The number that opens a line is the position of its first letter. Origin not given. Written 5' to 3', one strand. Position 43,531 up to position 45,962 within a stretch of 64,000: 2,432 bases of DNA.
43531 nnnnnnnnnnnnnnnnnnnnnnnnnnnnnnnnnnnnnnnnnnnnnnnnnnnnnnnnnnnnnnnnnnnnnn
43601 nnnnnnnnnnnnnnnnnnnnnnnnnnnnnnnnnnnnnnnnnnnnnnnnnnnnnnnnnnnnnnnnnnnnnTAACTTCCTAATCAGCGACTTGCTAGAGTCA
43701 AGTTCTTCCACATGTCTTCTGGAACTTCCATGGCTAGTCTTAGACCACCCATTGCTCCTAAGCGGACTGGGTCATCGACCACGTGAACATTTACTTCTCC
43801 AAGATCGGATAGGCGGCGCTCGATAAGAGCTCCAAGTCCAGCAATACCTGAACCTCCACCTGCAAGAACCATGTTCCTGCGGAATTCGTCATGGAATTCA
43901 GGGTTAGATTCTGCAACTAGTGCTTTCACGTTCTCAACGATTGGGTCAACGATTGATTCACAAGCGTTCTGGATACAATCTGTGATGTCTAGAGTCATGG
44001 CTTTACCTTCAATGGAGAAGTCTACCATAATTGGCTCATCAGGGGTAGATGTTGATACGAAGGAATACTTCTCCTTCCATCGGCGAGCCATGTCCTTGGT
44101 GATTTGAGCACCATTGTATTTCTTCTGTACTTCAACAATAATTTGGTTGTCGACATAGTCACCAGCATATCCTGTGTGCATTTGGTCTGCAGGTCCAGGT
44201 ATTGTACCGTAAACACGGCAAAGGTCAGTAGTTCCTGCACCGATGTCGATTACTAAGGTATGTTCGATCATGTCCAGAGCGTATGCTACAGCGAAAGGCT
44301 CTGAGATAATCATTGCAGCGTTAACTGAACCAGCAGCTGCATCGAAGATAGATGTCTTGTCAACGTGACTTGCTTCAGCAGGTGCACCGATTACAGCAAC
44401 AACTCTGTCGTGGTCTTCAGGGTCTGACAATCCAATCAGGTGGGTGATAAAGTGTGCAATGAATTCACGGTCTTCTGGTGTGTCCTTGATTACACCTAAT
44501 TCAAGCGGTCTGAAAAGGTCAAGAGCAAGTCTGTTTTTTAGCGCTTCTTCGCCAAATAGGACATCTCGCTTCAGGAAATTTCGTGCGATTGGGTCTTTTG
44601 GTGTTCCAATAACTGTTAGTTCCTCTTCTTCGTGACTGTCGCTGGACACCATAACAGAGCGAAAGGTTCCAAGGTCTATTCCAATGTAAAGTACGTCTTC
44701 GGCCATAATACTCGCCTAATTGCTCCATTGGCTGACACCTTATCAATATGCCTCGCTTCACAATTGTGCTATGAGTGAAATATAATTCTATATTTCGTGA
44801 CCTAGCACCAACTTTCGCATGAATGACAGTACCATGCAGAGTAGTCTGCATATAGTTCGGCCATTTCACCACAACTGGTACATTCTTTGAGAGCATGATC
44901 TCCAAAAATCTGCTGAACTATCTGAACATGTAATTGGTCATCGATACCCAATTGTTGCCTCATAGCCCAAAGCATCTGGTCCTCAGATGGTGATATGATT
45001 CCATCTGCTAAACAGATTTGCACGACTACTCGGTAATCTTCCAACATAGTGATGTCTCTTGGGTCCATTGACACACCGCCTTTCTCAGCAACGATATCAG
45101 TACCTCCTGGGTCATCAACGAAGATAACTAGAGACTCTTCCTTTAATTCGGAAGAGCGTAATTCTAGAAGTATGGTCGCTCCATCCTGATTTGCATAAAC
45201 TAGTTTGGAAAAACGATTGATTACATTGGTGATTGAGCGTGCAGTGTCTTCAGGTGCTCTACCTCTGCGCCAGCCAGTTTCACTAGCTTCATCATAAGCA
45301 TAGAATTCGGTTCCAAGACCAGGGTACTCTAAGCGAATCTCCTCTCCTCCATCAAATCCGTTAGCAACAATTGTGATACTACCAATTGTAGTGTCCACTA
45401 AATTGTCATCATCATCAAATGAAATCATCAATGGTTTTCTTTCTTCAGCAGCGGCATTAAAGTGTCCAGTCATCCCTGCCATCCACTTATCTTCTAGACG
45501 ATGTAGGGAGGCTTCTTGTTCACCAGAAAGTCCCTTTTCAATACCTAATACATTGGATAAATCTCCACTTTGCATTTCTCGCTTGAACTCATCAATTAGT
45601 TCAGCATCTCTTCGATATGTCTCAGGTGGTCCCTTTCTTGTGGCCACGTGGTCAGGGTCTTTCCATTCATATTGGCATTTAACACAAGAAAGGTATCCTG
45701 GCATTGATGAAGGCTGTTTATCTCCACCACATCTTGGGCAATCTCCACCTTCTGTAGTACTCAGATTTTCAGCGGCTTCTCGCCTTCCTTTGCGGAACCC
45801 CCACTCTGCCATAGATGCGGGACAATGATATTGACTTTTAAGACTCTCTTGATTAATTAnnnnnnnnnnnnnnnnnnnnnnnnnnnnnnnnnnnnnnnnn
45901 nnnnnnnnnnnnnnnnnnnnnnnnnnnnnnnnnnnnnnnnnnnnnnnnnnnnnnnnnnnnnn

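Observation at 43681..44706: MamK-like actin in a marine archaeon with no magnetosome genes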

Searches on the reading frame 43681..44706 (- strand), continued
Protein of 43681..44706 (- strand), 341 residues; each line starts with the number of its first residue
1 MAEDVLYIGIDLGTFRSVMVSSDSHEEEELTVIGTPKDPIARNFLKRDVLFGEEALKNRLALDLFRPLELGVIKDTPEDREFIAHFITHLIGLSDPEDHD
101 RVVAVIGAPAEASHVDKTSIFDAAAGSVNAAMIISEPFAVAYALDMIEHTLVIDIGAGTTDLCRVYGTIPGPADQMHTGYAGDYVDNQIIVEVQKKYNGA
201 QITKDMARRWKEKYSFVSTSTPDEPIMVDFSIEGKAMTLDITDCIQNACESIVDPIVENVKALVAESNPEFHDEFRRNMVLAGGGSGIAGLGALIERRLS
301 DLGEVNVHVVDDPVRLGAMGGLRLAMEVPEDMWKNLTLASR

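Call 41: list_cluster_members(proteins=[P0160, P0194, P0163, P0186, P0187, P0188, P0161, P0168, P0169, P0156])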
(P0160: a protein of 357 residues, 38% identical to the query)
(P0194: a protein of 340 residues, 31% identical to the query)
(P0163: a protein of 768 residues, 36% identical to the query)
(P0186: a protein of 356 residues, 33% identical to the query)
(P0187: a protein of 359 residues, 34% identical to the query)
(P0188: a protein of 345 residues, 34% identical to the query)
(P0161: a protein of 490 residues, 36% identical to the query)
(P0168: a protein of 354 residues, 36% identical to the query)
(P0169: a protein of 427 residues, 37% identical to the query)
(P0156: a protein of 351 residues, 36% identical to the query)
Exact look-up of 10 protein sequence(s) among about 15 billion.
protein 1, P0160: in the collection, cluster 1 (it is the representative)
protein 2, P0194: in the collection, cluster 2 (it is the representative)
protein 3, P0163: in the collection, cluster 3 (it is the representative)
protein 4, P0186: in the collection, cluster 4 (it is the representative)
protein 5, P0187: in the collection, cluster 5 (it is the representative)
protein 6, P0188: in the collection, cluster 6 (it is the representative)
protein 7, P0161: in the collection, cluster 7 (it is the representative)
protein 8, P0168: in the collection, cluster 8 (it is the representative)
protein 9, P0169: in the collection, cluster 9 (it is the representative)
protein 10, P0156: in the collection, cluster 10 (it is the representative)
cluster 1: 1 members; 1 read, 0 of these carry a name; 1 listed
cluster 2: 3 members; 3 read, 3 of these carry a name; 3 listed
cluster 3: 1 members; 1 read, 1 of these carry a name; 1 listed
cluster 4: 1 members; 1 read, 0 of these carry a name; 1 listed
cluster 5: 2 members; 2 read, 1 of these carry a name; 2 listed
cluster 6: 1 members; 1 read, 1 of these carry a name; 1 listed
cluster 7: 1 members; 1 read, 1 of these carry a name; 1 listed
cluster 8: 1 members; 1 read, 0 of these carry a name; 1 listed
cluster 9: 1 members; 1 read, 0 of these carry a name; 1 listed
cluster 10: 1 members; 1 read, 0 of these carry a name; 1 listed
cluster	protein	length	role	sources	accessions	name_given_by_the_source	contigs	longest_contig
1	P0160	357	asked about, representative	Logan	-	-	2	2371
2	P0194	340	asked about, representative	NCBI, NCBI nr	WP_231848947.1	MamK family actin-like protein [Paramagnetospirillum magneticum]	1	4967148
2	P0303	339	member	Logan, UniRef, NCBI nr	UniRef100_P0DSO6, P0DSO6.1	MamK-like protein n=2 Tax=Paramagnetospirillum magneticum TaxID=84159 RepID=MAMKL_PARM1 | RecName: Full=MamK-like protein; AltName: Full=Magnetosome cytoskeleton protein MamK-like ...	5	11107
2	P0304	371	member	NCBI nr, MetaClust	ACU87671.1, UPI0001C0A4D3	mamK-like protein [synthetic construct] | status=active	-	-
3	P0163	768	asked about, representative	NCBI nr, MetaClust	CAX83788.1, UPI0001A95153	Magnetosome protein MamK (MreB-actin-like) [uncultured bacterium] | status=active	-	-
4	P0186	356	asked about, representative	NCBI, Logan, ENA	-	-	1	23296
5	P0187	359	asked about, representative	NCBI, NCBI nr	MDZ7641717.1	MAG: rod shape-determining protein [Desulfurivibrio sp.] | rod shape-determining protein [Desulfurivibrio sp.]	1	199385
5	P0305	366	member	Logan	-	-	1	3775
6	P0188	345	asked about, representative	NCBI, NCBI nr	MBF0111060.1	MAG: cell division FtsA domain-containing protein [Magnetococcales bacterium] | cell division FtsA domain-containing protein [Magnetococcales bacterium]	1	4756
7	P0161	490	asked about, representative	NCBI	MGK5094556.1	MamK family actin-like protein [Deltaproteobacteria bacterium TL4]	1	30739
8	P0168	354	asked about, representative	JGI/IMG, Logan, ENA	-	-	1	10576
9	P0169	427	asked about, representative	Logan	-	-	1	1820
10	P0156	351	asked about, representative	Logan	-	-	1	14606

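Call 97: list_cluster_members(proteins=[P0134, P0141, P0144, P0150, P0154, P0212, P0263, P0146, P0147, P0148])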
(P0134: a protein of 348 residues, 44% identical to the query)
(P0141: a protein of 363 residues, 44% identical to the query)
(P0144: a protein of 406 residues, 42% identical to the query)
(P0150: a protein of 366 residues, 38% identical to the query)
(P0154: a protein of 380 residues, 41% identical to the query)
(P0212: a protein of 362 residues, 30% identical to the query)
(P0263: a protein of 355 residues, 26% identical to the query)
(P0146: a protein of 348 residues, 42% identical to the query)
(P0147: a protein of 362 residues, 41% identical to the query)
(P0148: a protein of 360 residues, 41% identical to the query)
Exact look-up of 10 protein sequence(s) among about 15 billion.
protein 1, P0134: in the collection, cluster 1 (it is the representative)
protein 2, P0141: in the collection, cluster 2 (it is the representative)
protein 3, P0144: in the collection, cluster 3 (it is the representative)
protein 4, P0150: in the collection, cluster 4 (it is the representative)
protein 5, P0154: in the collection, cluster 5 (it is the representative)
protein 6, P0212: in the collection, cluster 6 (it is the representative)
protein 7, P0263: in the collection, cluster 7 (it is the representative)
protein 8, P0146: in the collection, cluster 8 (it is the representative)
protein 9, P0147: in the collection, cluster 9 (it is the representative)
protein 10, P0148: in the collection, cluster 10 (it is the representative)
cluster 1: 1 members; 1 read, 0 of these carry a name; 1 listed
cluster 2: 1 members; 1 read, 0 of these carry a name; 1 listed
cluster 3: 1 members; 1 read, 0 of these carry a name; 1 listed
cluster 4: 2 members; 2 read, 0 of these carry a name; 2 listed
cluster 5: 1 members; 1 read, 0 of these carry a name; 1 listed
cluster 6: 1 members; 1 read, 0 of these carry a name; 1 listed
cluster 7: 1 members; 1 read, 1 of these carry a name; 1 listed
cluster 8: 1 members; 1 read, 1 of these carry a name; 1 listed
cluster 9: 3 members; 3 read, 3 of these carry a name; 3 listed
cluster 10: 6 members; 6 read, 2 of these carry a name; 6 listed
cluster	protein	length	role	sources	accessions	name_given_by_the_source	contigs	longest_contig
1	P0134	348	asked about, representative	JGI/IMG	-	-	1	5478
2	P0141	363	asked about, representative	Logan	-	-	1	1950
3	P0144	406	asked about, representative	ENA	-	-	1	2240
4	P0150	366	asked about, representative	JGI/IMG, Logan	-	-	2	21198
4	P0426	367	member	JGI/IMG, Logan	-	-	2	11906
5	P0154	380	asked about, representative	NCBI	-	-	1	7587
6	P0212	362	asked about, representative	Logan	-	-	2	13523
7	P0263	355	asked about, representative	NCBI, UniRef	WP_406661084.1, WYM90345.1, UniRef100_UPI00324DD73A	rod shape-determining protein [Methanolobus sp. ZRKC3] | rod shape-determining protein n=1 Tax=Methanolobus sp. ZRKC3 TaxID=3125786 ...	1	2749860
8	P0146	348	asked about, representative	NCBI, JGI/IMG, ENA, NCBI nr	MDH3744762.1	MAG: rod shape-determining protein [Acidobacteriota bacterium] | rod shape-determining protein [Acidobacteriota bacterium]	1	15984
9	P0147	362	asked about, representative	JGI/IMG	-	rod shape-determining protein MreB and related proteins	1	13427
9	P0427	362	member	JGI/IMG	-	rod shape-determining protein MreB and related proteins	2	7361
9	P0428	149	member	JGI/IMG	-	rod shape-determining protein MreB and related proteins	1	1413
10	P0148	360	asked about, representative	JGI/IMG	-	-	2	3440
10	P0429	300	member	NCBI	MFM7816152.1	MAG: rod shape-determining protein, partial [Verrucomicrobiota bacterium]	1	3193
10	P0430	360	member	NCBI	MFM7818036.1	MAG: rod shape-determining protein [Verrucomicrobiota bacterium]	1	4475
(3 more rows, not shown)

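Call 98: search_protein_families(library=ncbifam, proteins=[P0263, P0212, P0142, P0134, P0129, P0140, P0143, P0147, P0160], max_evalue=1e-10)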
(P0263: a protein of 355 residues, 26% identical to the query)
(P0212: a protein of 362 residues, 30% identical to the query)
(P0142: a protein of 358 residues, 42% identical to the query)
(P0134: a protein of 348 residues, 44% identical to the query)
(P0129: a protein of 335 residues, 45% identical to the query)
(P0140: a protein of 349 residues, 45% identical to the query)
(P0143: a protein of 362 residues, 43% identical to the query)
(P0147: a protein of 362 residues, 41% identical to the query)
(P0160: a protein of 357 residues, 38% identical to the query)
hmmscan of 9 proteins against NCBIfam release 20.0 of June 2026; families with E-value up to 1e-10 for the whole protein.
P0263 (355 aa): 2 families
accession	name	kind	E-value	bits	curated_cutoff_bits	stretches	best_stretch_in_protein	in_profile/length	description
NF040964.1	MamK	subfamily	2.2e-64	217.6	400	1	28-353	2-330/335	MamK family actin-like protein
NF053558.1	BeeR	equivalog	2.3e-29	102.5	530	1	29-350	3-345/349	BeeR family actin-like protein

P0212 (362 aa): 4 families
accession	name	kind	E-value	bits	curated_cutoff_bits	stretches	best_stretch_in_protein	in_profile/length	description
NF040964.1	MamK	subfamily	2.2e-67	227.5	400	1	28-355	2-332/335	MamK family actin-like protein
NF053558.1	BeeR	equivalog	4.9e-33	114.6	530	1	67-320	49-312/349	BeeR family actin-like protein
NF010539.0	PRK13927.1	subfamily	1.8e-17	63.2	293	1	28-344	8-328/339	rod shape-determining protein MreB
TIGR00904.1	mreB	subfamily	2.5e-12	46.5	365.75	1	29-341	5-325/334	MreB/Mrl family cell shape determining protein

P0142 (358 aa): 5 families
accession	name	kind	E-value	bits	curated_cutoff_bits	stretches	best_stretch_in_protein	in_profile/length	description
NF040964.1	MamK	subfamily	5.5e-111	370.8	400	1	28-357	1-330/335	MamK family actin-like protein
NF053558.1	BeeR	equivalog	1.8e-58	198.3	530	1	29-358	2-349/349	BeeR family actin-like protein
NF010539.0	PRK13927.1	subfamily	5.1e-19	68.4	293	1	30-345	9-325/339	rod shape-determining protein MreB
TIGR00904.1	mreB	subfamily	6.9e-17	61.5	365.75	1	30-343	5-323/334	MreB/Mrl family cell shape determining protein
NF010540.1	PRK13929.1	exception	2.6e-11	43.2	515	1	29-321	6-304/334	rod-share determining protein MreBH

P0134 (348 aa): 6 families
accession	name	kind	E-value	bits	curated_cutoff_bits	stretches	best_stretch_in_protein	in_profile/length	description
NF040964.1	MamK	subfamily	1.9e-116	388.8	400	1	16-345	1-330/335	MamK family actin-like protein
NF053558.1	BeeR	equivalog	3.7e-57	193.9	530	1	16-345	1-348/349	BeeR family actin-like protein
NF010539.0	PRK13927.1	subfamily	1.5e-21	76.7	293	1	18-331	9-323/339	rod shape-determining protein MreB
TIGR00904.1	mreB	subfamily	1.4e-19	70.4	365.75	1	18-330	5-322/334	MreB/Mrl family cell shape determining protein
NF010540.1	PRK13929.1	exception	4.5e-16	58.8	515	1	17-330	6-320/334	rod-share determining protein MreBH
NF053533.1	salactin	equivalog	9.8e-11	41.3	400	0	18-335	4-333/335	actin-like salactin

P0129 (335 aa): 5 families
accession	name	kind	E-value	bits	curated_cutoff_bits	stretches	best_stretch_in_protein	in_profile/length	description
NF040964.1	MamK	subfamily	1.7e-98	329.8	400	1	6-334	1-330/335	MamK family actin-like protein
NF053558.1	BeeR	equivalog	2.8e-61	207.5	530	1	6-329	1-343/349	BeeR family actin-like protein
NF010539.0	PRK13927.1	subfamily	5.1e-22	78.2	293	1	8-321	9-324/339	rod shape-determining protein MreB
TIGR00904.1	mreB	subfamily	4e-19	68.9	365.75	1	62-321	62-324/334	MreB/Mrl family cell shape determining protein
NF010540.1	PRK13929.1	exception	8.7e-17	61.2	515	1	7-319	6-320/334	rod-share determining protein MreBH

P0140 (349 aa): 4 families
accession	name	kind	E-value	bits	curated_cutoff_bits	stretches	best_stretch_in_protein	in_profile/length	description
NF040964.1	MamK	subfamily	1.6e-127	425.2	400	1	21-348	1-329/335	MamK family actin-like protein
NF053558.1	BeeR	equivalog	1.8e-62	211.4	530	1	21-348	1-347/349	BeeR family actin-like protein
NF010539.0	PRK13927.1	subfamily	1e-18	67.4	293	1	23-336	9-324/339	rod shape-determining protein MreB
TIGR00904.1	mreB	subfamily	2.5e-14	53.1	365.75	1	78-334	63-322/334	MreB/Mrl family cell shape determining protein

P0143 (362 aa): 4 families
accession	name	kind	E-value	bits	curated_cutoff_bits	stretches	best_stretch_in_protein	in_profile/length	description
NF040964.1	MamK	subfamily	2.2e-123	411.6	400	1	19-361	1-333/335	MamK family actin-like protein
NF053558.1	BeeR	equivalog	3e-56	190.9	530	1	19-356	1-346/349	BeeR family actin-like protein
NF010539.0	PRK13927.1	subfamily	3e-14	52.7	293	1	21-348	9-327/339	rod shape-determining protein MreB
TIGR00904.1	mreB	subfamily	7.5e-11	41.7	365.75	0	21-346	5-325/334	MreB/Mrl family cell shape determining protein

P0147 (362 aa): 4 families
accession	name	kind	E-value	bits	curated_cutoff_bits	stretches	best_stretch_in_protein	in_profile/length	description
NF040964.1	MamK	subfamily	2.9e-112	375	400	1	7-347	2-331/335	MamK family actin-like protein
NF053558.1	BeeR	equivalog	1.2e-60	205.4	530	1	7-346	2-348/349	BeeR family actin-like protein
NF010539.0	PRK13927.1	subfamily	5.8e-15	55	293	1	115-310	101-305/339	rod shape-determining protein MreB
TIGR00904.1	mreB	subfamily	6.3e-12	45.2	365.75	1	117-310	102-305/334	MreB/Mrl family cell shape determining protein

P0160 (357 aa): 5 families
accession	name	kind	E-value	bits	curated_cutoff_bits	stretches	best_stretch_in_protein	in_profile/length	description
NF040964.1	MamK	subfamily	9e-153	508.2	400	1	23-355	2-334/335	MamK family actin-like protein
NF053558.1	BeeR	equivalog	5.7e-61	206.4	530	1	23-349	2-346/349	BeeR family actin-like protein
NF010539.0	PRK13927.1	subfamily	2.2e-21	76.1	293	1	23-315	8-305/339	rod shape-determining protein MreB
TIGR00904.1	mreB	subfamily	1.9e-15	56.7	365.75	1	24-328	5-314/334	MreB/Mrl family cell shape determining protein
NF010540.1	PRK13929.1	exception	2.4e-12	46.6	515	1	24-315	7-303/334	rod-share determining protein MreBH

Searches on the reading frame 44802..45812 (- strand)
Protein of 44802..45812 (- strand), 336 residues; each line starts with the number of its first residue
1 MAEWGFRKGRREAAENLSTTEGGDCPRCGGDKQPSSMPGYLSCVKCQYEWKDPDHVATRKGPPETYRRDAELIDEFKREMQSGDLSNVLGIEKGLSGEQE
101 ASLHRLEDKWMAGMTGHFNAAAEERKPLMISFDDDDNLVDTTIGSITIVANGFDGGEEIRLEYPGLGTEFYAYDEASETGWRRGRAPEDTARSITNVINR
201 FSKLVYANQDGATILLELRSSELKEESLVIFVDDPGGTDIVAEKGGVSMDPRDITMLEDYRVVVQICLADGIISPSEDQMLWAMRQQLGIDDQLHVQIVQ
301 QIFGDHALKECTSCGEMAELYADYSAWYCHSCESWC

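Call 3: search_protein_families(library=pfam, proteins=[window:44802-45812:-], max_evalue=0.01)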
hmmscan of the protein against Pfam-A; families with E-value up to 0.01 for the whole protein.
window:44802-45812:- (336 aa): 3 families
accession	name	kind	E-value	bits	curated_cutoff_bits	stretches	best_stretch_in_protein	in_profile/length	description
PF12760.12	Zn_ribbon_IS1595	-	0.00073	19.9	25.4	0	22-48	18-45/46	Transposase zinc-ribbon domain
PF03735.19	ENT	-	0.0017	18.8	28.5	1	259-310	11-63/71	ENT domain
PF05099.18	TerB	-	0.0036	18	24.4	1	262-293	80-111/118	Tellurite resistance protein TerB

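Call 4: search_protein_families(library=ncbifam, proteins=[window:44802-45812:-], max_evalue=0.01)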
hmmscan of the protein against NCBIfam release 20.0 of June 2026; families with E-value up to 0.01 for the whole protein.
window:44802-45812:- (336 aa): 0 families

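Call 47: find_homologous_proteins(query=window:44802-45812:-, max_evalue=0.001)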
Query window:44802-45812:- (336 aa): 304 proteins with E <= 0.001 among 2059 candidates; the best 120 are listed.
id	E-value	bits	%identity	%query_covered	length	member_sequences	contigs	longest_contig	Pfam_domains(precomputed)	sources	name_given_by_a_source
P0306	5.9e-207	705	88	100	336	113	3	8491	-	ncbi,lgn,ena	-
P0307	4.7e-206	702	89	100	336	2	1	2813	-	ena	-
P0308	5.3e-206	701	88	100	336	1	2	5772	-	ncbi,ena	-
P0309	6.5e-206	701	89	100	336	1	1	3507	-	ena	-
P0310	3.0e-205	699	89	100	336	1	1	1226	-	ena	-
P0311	4.7e-205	698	88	100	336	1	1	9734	-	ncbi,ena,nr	ncbi:MAG: hypothetical protein GWP21_04105 [Euryarchaeota archaeon]|nr:hypothetical protein [Euryarc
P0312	6.3e-205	698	88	100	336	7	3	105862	-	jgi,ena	jgi:hypothetical protein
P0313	6.4e-205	698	88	100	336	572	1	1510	-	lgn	-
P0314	6.5e-205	698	88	100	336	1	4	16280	-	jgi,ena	-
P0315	9.1e-205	697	88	100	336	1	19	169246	-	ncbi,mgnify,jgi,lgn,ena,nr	ncbi:MAG: hypothetical protein HN874_01000 [Euryarchaeota archaeon]|mgnify:FL=1|jgi:ribosomal protei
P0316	2.5e-204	696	88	100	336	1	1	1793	-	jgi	-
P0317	3.2e-204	696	88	100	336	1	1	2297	-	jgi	jgi:ribosomal protein L37AE/L43A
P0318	3.3e-204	695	88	100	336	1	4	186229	-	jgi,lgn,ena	-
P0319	3.7e-204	695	89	100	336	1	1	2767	-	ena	-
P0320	3.8e-204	695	88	100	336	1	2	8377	-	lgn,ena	-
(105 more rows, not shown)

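Call 69: predict_structure(alignment_id=A2)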
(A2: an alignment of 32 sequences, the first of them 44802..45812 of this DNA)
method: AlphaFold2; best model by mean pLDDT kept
length: 336 residues; sequences in the alignment: 32
mean_pLDDT: 74.3   pTM: 0.51
mean pLDDT of the five models: 74.3, 73.5, 72.6, 71.8, 70.1
residues with pLDDT >= 90: 53; 70-90: 174; 50-70: 58; < 50: 51
segments of 3 or more residues with pLDDT < 50: 1-6, 17-22, 59-65, 85-87, 89-94, 116-137
pLDDT, mean of each block of 10 residues (from residue 1): 45 50 68 82 82 67 51 66 52 55 59 46 35 49 88 87 86 89 91 93 92 91 85 82 79 76 83 85 86 88 84 86 88 88
secondary structure, 60 per line:
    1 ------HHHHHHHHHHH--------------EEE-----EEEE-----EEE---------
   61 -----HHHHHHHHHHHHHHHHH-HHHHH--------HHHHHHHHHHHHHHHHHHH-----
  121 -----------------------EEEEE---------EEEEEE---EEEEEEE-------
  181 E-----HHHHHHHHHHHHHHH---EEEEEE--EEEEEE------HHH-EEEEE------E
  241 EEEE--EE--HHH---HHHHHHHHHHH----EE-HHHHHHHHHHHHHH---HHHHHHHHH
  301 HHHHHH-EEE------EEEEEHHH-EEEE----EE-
elements in order: H7-17 E32-34 E40-43 E49-51 H66-82 H84-88 H97-115 E144-148 E158-163 E167-173 H187-201 E205-210 E213-218 E229-233 E240-244 H257-267 H275-288 H292-306 E308-310 E317-321 E326-329

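Call 71: fold_search(model_id=the predicted structure, library=pdb)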
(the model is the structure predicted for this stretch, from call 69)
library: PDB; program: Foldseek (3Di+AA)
matches with E <= 10: 447; with E <= 0.001: 1
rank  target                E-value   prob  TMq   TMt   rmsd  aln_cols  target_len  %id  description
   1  4nx9                  9.7e-04  0.99  0.21  0.25  16.3       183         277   14  Crystal structure of Pseudomonas aeruginosa flagellin FliC (released 2014-01-29)
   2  9cba                  2.1e-03  0.99  0.22  0.17   7.9       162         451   12  Bacteriophage PhiTE contracted tail (released 2025-04-16)
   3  7y1c_Y                2.3e-02  0.99  0.22  0.10   4.8       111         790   10  CryoEM structure of Klebsiella phage Kp9 tail complex applied with C6 symmetry (released 2023-06-14)
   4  9cc7_I                2.6e-02  0.85  0.21  0.17   8.7       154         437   12  Bacteriophage PhiTE extended connector complex (released 2025-04-16)
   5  9vvr_d                3.7e-02  0.87  0.20  0.10   9.8       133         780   10  Structure of the bacteriophage E1004 tail (released 2025-11-12)
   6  9mt4_Q                3.7e-02  0.66  0.20  0.15  10.9       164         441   10  Connector structure of phage JohannRWettstein (Bas63) (released 2025-11-19)
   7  8fop_j                4.2e-02  0.89  0.23  0.17  14.1       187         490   11  Structure of Agrobacterium tumefaciens bacteriophage Milano curved tail (released 2024-01-17)
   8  8es4_E                4.7e-02  0.99  0.21  0.10   5.5       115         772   15  Focused reconstruction of HRP29 tail (released 2023-10-18)
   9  8i4m_A                6.3e-02  0.77  0.17  0.08   7.5       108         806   11  Portal-tail complex structure of the Cyanophage P-SCSP1u (released 2023-11-01)
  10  9cb9_A                9.5e-02  0.91  0.20  0.15   5.4       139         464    8  Bacteriophage PhiTE extended tail (released 2025-04-16)
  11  9vvr_V                9.5e-02  0.66  0.20  0.10  10.0       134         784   10  Structure of the bacteriophage E1004 tail (released 2025-11-12)
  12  9cuy_A                1.1e-01  0.91  0.20  0.15   4.2       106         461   13  Bacteriophage PhiTE extended baseplate (released 2025-04-16)
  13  8foy                  1.4e-01  0.47  0.22  0.15  12.8       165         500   14  Structure of Agrobacterium tumefaciens bacteriophage Milano contracted tail-sheath (released 2024-01-17)
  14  4v96_AB               1.4e-01  0.15  0.14  0.16  25.2       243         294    9  The structure of a 1.8 MDa viral genome injection device suggests alternative infection mechanisms (released 2014-07-09)
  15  9jyz_P                1.7e-01  0.57  0.16  0.08   7.4       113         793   14  portal-tail complex of mature T7 (released 2024-12-11)
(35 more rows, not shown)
